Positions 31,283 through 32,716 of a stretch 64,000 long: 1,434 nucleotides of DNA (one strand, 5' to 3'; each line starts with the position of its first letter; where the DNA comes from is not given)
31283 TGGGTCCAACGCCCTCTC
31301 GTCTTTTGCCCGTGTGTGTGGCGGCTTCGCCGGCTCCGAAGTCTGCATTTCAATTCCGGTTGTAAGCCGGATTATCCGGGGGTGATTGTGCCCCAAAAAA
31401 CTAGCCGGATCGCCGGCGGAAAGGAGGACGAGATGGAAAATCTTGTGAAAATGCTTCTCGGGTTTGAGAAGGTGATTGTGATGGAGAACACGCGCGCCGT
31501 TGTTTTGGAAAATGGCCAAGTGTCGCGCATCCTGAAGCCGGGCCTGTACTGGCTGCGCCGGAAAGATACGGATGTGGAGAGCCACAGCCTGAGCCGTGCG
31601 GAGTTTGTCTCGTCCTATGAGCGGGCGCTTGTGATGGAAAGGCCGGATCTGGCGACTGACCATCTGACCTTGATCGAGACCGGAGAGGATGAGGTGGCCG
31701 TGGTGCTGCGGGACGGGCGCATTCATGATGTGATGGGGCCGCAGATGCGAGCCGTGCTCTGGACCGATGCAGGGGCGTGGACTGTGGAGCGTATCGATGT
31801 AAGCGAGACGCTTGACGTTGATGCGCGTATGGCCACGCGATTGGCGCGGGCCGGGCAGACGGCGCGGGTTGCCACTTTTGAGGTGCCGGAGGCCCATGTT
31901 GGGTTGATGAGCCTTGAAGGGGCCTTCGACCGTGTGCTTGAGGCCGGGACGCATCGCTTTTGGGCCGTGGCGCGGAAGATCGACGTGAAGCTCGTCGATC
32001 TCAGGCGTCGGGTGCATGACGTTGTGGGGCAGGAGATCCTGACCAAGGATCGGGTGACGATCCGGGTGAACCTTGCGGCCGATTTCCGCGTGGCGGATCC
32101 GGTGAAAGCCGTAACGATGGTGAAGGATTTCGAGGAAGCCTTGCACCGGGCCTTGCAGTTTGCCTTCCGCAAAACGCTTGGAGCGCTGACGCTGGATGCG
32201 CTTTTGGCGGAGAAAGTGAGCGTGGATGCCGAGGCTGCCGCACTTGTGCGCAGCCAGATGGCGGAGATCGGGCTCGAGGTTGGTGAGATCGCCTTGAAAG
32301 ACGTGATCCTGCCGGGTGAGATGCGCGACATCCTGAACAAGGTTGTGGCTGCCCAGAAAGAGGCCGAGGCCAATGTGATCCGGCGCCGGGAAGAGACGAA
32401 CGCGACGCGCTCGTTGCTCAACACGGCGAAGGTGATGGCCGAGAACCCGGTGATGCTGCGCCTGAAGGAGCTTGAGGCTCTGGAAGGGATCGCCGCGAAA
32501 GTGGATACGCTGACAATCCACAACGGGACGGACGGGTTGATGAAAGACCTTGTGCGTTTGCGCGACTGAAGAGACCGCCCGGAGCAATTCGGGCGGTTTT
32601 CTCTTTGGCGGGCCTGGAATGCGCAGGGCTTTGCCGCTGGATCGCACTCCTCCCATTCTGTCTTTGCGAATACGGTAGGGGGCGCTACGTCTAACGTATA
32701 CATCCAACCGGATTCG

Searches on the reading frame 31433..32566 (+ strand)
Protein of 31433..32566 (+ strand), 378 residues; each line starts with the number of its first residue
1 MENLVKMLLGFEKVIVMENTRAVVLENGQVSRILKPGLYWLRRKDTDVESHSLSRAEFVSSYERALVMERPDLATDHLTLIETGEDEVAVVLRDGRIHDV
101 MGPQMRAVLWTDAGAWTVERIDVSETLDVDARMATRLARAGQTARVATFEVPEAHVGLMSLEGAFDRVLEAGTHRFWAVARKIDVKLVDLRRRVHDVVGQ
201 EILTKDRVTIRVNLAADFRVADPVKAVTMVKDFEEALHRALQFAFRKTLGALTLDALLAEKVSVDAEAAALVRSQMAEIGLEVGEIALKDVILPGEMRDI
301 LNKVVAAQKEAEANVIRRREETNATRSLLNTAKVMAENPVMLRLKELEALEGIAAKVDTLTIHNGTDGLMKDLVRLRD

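Call 14: find_related_loci(query=window:31433-32566:+, collection=genome_contigs, flank=6000)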
Query window:31433-32566:+ (378 aa) in genome_contigs; peptide patterns used: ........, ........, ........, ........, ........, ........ (x = any residue, [..] = any of these).
338 stretches matched a pattern; 285 encode a relative of the query (tblastn E <= 1e-3); the best 80 are kept; 80 distinct loci.
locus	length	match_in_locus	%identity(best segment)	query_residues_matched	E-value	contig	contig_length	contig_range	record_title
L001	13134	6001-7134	68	1-378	6e-164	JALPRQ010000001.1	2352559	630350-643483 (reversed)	Rhodobacteraceae bacterium NBU2976 Scaffold1_1, whole genome shotgun sequence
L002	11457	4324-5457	68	1-378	1e-162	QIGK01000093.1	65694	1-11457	MAG: Rhodobacterales bacterium isolate SZUA-151 Ga0063293_10000067, whole genome shotgun sequence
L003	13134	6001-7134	66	1-378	2e-160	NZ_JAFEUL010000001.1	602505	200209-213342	Actibacterium sp. 188UL27-1 contig1, whole genome shotgun sequence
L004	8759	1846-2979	65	1-378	8e-160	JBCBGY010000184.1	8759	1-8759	MAG: Pseudomonadota bacterium isolate J06616_18 NODE_2621_length_8759_cov_39.565028, whole genome shotgun sequence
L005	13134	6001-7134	67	1-378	3e-155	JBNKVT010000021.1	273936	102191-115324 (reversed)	MAG: Paracoccaceae bacterium isolate A1A2.bin.12.orig k141_963305, whole genome shotgun sequence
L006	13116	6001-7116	65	9-378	6e-154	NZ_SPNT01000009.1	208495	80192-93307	Nitratireductor sp. XY-223 NODE_9_length_208495_cov_59.588365, whole genome shotgun sequence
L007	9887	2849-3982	64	1-378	1e-153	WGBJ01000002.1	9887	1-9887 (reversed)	MAG: Marinosulfonomonas sp. isolate S144_21 k151_100864, whole genome shotgun sequence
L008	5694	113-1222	67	8-378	1e-154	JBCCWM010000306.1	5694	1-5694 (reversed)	MAG: Pseudomonadota bacterium isolate P01_F01_bin.101 k141_1181768_length_5694_cov_124.0000, whole genome shotgun sequen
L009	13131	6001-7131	64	1-377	3e-153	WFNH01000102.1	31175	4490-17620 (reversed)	MAG: Marinosulfonomonas sp. isolate S010_73 k151_328763, whole genome shotgun sequence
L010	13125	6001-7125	65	4-378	2e-151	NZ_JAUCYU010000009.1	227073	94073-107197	MAG: Roseovarius sp. isolate CCMP836_Bin15_nofgap NODE_44_length_227073_cov_394.706182, whole genome shotgun sequence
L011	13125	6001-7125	65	4-378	5e-151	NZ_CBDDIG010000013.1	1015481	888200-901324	MAG: Roseovarius sp. isolate fcab3373-aa6d-4bec-b16a-1d9be85aad6f contig_13, whole genome shotgun sequence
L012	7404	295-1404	67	8-378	1e-150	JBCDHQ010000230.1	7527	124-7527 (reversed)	MAG: Pseudomonadota bacterium isolate P01_H01_bin.16 k141_2817530_length_7527_cov_50.0000, whole genome shotgun sequence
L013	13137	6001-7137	63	1-378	3e-150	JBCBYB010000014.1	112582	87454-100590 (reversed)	MAG: Pseudomonadota bacterium isolate J06656_1 NODE_14_length_112582_cov_9.559077, whole genome shotgun sequence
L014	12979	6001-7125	65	4-378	3e-150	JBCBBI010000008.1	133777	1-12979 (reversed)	MAG: Pseudomonadota bacterium isolate J06581_1 NODE_8_length_133777_cov_8.078639, whole genome shotgun sequence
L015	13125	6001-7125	65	4-378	6e-150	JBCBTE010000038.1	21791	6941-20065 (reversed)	MAG: Pseudomonadota bacterium isolate J06638_4 NODE_38_length_21791_cov_6.321267, whole genome shotgun sequence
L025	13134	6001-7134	62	1-378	8e-146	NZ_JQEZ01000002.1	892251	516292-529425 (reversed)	Ruegeria halocynthiae strain MOLA R1/13b Contig_32, whole genome shotgun sequence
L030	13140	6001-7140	59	1-378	3e-144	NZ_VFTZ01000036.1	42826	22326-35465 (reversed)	Mesorhizobium sp. B2-7-2 contig_36, whole genome shotgun sequence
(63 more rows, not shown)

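Call 21: search_protein_families(library=ncbifam, proteins=[window:31433-32566:+], max_evalue=0.01)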
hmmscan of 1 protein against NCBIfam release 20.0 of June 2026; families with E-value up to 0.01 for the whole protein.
window:31433-32566:+ (378 aa): 2 families
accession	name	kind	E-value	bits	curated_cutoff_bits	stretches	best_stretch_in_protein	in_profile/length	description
TIGR01933.1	hflK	equivalog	9e-18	64.6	159.4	1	153-322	6-176/261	FtsH protease activity modulator HflK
NF008181.0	PRK10930.1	equivalog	3.2e-09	36.1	660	1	149-321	98-270/419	FtsH protease activity modulator HflK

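Call 22: search_protein_families(library=padloc, proteins=[window:31433-32566:+], max_evalue=0.01)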
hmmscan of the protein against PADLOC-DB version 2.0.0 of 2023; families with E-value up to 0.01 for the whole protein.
window:31433-32566:+ (378 aa): 0 families

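Call 31: search_protein_families(library=pfam, proteins=[L001:1755-3047:+, L001:818-1447:+, L001:487-831:+, L002:51-794:+, L030:1795-3288:+, L030:7710-8897:+, L030:8975-10246:+, L002:5573-5959:+, L025:7182-7556:-, L030:3769-4278:+])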
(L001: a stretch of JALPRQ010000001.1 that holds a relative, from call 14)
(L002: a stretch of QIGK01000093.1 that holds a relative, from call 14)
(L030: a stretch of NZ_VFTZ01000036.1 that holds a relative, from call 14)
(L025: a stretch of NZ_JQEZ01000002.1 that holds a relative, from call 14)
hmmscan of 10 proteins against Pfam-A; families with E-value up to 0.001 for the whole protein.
L001:1755-3047:+ (430 aa): 1 family
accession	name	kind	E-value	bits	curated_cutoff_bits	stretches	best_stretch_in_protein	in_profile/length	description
PF00291.31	PALP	-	5.3e-43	147.9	35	1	88-413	5-295/295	Pyridoxal-phosphate dependent enzyme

L001:818-1447:+ (209 aa): 1 family
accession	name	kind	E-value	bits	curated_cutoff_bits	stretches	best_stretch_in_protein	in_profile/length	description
PF00697.28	PRAI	-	9.4e-44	149.9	22.7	1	4-206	1-192/193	N-(5'phosphoribosyl)anthranilate (PRA) isomerase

L001:487-831:+ (114 aa): 1 family
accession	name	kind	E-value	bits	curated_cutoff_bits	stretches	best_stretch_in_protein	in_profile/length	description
PF06305.16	LapA_dom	-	5.9e-09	36.1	28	1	23-92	2-63/64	Lipopolysaccharide assembly protein A domain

L002:51-794:+ (247 aa): 3 families
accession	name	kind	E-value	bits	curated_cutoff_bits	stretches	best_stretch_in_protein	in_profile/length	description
PF00575.29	S1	-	2.6e-40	137.1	22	2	55-126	4-74/74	S1 RNA binding domain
PF23459.1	S1_RRP5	-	6.8e-12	46.2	27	1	56-124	4-71/72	RRP5 S1 domain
PF21710.3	Spt6_S1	-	1.6e-09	38.4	27.5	0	141-214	15-90/91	Spt6, S1/OB domain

L030:1795-3288:+ (497 aa): 0 families

L030:7710-8897:+ (395 aa): 1 family
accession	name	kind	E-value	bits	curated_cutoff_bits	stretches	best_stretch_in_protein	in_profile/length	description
PF00109.32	ketoacyl-synt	-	5.6e-18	65.9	20.8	1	5-254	3-252/252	Beta-ketoacyl synthase, N-terminal domain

L030:8975-10246:+ (423 aa): 2 families
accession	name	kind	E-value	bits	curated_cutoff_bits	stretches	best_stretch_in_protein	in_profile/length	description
PF02801.28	Ketoacyl-synt_C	-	9.9e-34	116.3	20.8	1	265-378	2-118/119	Beta-ketoacyl synthase, C-terminal domain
PF00109.32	ketoacyl-synt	-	6.1e-33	114.9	20.8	1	13-254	4-250/252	Beta-ketoacyl synthase, N-terminal domain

L002:5573-5959:+ (128 aa): 1 family
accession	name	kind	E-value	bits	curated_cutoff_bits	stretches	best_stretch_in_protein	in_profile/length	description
PF09926.15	DUF2158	-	0.00014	22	22.3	1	5-46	1-47/50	Uncharacterized small protein (DUF2158)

L025:7182-7556:- (124 aa): 1 family
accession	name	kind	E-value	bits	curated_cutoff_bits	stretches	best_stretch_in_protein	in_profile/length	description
PF09996.14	DUF2237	-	2.3e-54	182.7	25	1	8-121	2-115/115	Uncharacterized protein conserved in bacteria (DUF2237)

L030:3769-4278:+ (169 aa): 0 families
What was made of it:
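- There is no defence-gene context and no PADLOC hit (calls 22, 31).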

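Call 44: find_homologous_proteins(query=window:31433-32566:+, max_evalue=1e-10)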
Query window:31433-32566:+ (378 aa): 6251 proteins with E <= 1e-10 among 8000 candidates; the best 120 are listed.
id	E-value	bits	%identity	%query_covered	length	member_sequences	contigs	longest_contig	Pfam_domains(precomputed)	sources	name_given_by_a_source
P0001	3.5e-233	791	100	100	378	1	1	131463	PF01145.32,PF13421.12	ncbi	-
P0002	4.6e-211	718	90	100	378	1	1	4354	PF01145.32,PF13421.12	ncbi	ncbi:MAG: SPFH domain-containing protein [Pseudomonadota bacterium]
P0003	6.9e-164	563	73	100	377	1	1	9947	PF01145.32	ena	-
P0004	3.0e-159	548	70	98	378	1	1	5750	PF01145.32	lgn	-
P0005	1.3e-157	542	70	100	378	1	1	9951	PF01145.32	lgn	-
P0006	3.9e-157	541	70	99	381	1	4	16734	PF01145.32,PF13421.12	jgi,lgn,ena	-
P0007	1.7e-156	539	69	100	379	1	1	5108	PF01145.32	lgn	-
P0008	2.2e-155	535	69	99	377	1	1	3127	PF01145.32,PF13421.12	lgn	-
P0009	1.9e-154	532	70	100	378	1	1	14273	PF01145.32,PF13421.12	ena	-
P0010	2.9e-154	531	68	100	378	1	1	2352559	PF01145.32,PF13421.12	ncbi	-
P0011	6.6e-153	527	67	100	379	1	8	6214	PF01145.32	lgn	-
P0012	1.3e-152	526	68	100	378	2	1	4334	PF01145.32,PF13421.12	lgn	-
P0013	3.2e-152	525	69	100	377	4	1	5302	PF01145.32,PF13421.12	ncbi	-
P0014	7.1e-151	520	65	100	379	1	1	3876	PF01145.32,PF13421.12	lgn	-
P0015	2.3e-150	518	66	100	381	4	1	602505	PF01145.32,PF13421.12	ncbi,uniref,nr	ncbi:slipin family protein [Actibacterium sp. 188UL27-1]|uniref:slipin family protein n=1 Tax=Actiba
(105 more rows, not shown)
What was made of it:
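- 31433..32569 (+): SPFH/Band-7 'slipin family' gene, 378 aa. It has no transmembrane helix, a beta-rich N-terminal ~190 residues, an SPFH core and a long C-terminal helix. Source names from call 44.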

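Call 45: find_encoding_contigs(protein=P0002, flank=3000, max_places=3)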
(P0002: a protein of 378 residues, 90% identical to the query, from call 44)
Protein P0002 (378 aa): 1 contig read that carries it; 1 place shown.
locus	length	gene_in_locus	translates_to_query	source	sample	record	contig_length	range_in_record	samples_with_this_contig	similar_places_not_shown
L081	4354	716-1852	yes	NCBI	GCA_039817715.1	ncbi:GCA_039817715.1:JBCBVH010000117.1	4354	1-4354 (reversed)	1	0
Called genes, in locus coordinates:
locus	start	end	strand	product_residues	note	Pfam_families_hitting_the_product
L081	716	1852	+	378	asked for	PF13421:Band_7_1 (faint), PF01145:Band_7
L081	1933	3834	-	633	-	PF08448:PAS_4 (weak), PF13426:PAS_9, PF00990:GGDEF, PF00563:EAL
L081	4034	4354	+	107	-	PF01467:CTP_transf_like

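Call 46: find_encoding_contigs(protein=P0001, flank=1500, max_places=2)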
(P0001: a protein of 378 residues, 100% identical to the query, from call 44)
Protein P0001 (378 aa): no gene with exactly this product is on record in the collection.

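Call 50: predict_structure(alignment_id=A3)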
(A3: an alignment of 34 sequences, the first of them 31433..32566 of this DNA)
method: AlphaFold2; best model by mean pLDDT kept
length: 378 residues; sequences in the alignment: 34
mean_pLDDT: 82.7   pTM: 0.60
mean pLDDT of the five models: 82.7, 82.2, 82.0, 81.3, 80.1
residues with pLDDT >= 90: 157; 70-90: 156; 50-70: 53; < 50: 12
segments of 3 or more residues with pLDDT < 50: 359-366, 375-378
pLDDT, mean of each block of 10 residues (from residue 1): 79 90 90 92 89 91 88 91 93 93 93 93 90 91 90 93 90 91 91 88 82 89 89 89 84 75 76 91 86 70 71 74 71 64 65 56 47 48
secondary structure, 60 per line:
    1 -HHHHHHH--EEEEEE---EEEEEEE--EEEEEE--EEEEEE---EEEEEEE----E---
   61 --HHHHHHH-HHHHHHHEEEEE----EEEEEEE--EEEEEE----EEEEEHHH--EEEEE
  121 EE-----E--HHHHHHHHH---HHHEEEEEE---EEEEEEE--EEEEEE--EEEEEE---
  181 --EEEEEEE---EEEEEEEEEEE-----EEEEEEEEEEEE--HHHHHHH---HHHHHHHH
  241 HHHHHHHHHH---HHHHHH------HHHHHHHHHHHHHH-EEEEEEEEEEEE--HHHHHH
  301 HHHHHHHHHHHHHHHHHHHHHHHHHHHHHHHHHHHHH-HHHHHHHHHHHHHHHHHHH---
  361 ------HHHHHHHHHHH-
elements in order: H2-8 E11-16 E20-26 E29-34 E37-42 E46-52 H63-69 H71-77 E78-82 E87-93 E96-101 E106-110 E116-122 H131-139 E146-151 E155-161 E164-169 E172-177 E183-189 E193-203 E209-220 H223-229 H233-250 H254-259 H266-279 E281-292 H295-337 H339-357 H367-377
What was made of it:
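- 31433..32569 (+): AlphaFold model pLDDT 82.7 (call 50).
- On SPFH / stomatin-prohibitin superfamily (the partner gene): The N-terminal 190 residues are predicted as beta-strands (call 50).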

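Call 54: fold_search(model_id=the predicted structure, library=pdb)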
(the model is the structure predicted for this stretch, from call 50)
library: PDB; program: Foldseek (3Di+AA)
matches with E <= 10: 496; with E <= 0.001: 65
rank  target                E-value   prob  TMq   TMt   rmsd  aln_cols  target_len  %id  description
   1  9oh9_A                6.1e-14  1.00  0.40  0.57  10.0       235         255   27  Human Stomatin Complex in Native Membrane Vesicles (released 2025-08-13)
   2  9oh9_B                8.4e-14  1.00  0.39  0.55  10.7       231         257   28  Human Stomatin Complex in Native Membrane Vesicles (released 2025-08-13)
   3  9z7u_B                1.2e-13  1.00  0.41  0.54  10.8       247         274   26  Human Stomatin - C8 Symmetry (released 2026-02-25)
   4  9z7u_C                4.1e-13  1.00  0.41  0.55  10.0       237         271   26  Human Stomatin - C8 Symmetry (released 2026-02-25)
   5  7vhq_E                7.6e-12  1.00  0.39  0.53  14.5       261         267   20  Structural insights into the membrane microdomain organization by SPFH family proteins (released 2022-01-19)
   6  9cz2_XA               3.3e-11  1.00  0.38  0.50  12.6       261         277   21  Cryo-EM structure of a nautilus-like HflK/C assembly in complex with FtsH AAA protease (released 2024-11-13)
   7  7vhq_G                6.0e-11  1.00  0.40  0.49  13.3       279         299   20  Structural insights into the membrane microdomain organization by SPFH family proteins (released 2022-01-19)
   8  9r86_A0               1.3e-10  1.00  0.40  0.24  14.3       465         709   13  Major Vault Protein from Human Brain (released 2025-07-02)
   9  9paw_XC               2.9e-10  1.00  0.37  0.52  14.0       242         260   20  Cryo-EM structure of the engineered HflK/C variant stabilized in the closed conformation via disulfide bond crosslink (released 2026-03-04)
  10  9paw_XA               3.6e-10  1.00  0.37  0.51  14.0       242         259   20  Cryo-EM structure of the engineered HflK/C variant stabilized in the closed conformation via disulfide bond crosslink (released 2026-03-04)
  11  9bw6_A                5.5e-10  1.00  0.40  0.21  14.9       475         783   13  Human Vault Cage in complex with PARP4 (released 2025-02-05)
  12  9o9z_a                6.2e-10  1.00  0.39  0.53   9.0       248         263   16  The human PHB1/2 complex (closed) (released 2025-10-22)
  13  9z4w_3                6.2e-10  1.00  0.37  0.20  14.9       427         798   15  Cryo-EM structure of rabbit major vault protein complex (released 2026-01-21)
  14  8rrh_B                7.7e-10  1.00  0.38  0.46  12.7       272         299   17  The human prohibitin complex (released 2024-12-18)
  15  9zd2_E                8.5e-10  1.00  0.35  0.63   4.0       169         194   24  C1 local refinement of aquaporin 1 bound to endogenous human stomatin (released 2026-02-25)
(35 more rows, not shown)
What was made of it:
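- Tried and rejected: Vault analogy: Foldseek listed the major vault protein with long alignments (call 54).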

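Call 59: find_encoding_contigs(protein=P0003, flank=2500, max_places=1)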
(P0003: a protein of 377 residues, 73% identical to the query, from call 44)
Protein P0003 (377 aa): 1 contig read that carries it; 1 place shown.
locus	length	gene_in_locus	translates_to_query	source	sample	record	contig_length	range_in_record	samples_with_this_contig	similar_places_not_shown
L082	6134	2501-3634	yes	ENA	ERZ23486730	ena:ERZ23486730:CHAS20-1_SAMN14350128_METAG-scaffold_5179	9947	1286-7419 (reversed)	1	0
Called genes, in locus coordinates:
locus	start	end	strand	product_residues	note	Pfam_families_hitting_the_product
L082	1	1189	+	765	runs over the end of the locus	PF01315:Ald_Xan_dh_C, PF02738:MoCoBD_1, PF20256:MoCoBD_2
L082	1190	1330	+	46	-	-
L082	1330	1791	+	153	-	PF13673:Acetyltransf_10 (weak), PF00583:Acetyltransf_1, PF13508:Acetyltransf_7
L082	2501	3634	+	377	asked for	PF01145:Band_7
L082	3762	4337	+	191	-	-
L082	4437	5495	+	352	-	PF09994:T6SS_Tle1-like_cat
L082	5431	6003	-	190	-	-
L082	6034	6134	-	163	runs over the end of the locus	-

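Call 60: find_encoding_contigs(protein=P0005, flank=2500, max_places=1)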
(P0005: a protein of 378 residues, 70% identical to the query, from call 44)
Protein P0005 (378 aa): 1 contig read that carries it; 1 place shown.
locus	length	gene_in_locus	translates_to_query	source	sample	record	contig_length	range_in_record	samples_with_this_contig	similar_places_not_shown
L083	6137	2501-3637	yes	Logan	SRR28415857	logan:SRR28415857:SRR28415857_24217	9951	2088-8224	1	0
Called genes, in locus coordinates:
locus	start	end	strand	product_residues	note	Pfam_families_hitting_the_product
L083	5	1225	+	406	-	PF00291:PALP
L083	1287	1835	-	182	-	-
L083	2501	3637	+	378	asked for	PF01145:Band_7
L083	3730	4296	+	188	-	-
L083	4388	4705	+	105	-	-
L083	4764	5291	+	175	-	-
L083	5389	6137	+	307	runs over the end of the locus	PF00294:PfkB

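Call 61: find_encoding_contigs(protein=P0006, flank=2500, max_places=1)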
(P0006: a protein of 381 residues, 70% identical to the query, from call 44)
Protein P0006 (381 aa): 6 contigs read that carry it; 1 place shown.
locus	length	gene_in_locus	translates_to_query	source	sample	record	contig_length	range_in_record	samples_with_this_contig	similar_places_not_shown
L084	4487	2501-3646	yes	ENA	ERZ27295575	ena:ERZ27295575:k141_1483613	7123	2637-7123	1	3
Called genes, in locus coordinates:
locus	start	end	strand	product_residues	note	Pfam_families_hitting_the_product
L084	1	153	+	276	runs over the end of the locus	PF00753:Lactamase_B (weak)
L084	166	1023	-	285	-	PF00351:Biopterin_H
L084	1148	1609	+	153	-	PF08279:HTH_11 (weak), PF12802:MarR_2, PF13404:HTH_AsnC-type, PF13412:HTH_24, PF13545:HTH_Crp_2 (weak), PF25212:HVO_A0114 (weak), PF25213:HVO_A0261_N (weak), PF01037:AsnC_trans_reg, +2 more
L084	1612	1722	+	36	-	-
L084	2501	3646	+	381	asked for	PF13421:Band_7_1 (faint), PF01145:Band_7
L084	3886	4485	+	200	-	?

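Call 62: find_encoding_contigs(protein=P0009, flank=2500, max_places=1)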
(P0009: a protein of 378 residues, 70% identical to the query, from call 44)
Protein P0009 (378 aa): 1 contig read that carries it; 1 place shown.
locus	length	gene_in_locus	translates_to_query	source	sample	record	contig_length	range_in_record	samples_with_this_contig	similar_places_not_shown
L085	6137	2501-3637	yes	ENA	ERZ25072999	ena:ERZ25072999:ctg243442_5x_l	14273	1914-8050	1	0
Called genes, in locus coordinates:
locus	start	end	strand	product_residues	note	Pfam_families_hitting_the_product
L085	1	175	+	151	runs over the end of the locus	PF00583:Acetyltransf_1, PF13673:Acetyltransf_10 (weak), PF13508:Acetyltransf_7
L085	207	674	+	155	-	PF10517:DM13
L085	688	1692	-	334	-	PF08100:Dimerisation, PF00891:Methyltransf_2, PF08242:Methyltransf_12 (weak), PF13649:Methyltransf_25 (weak)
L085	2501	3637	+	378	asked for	PF13421:Band_7_1 (faint), PF01145:Band_7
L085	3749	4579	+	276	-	-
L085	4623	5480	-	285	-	PF00351:Biopterin_H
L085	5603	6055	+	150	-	PF01047:MarR (weak), PF08279:HTH_11, PF12802:MarR_2 (weak), PF13404:HTH_AsnC-type, PF13412:HTH_24, PF13545:HTH_Crp_2 (weak), PF09339:HTH_IclR (weak), PF01037:AsnC_trans_reg, +1 more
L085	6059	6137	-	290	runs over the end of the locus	PF00126:HTH_1, PF03466:LysR_substrate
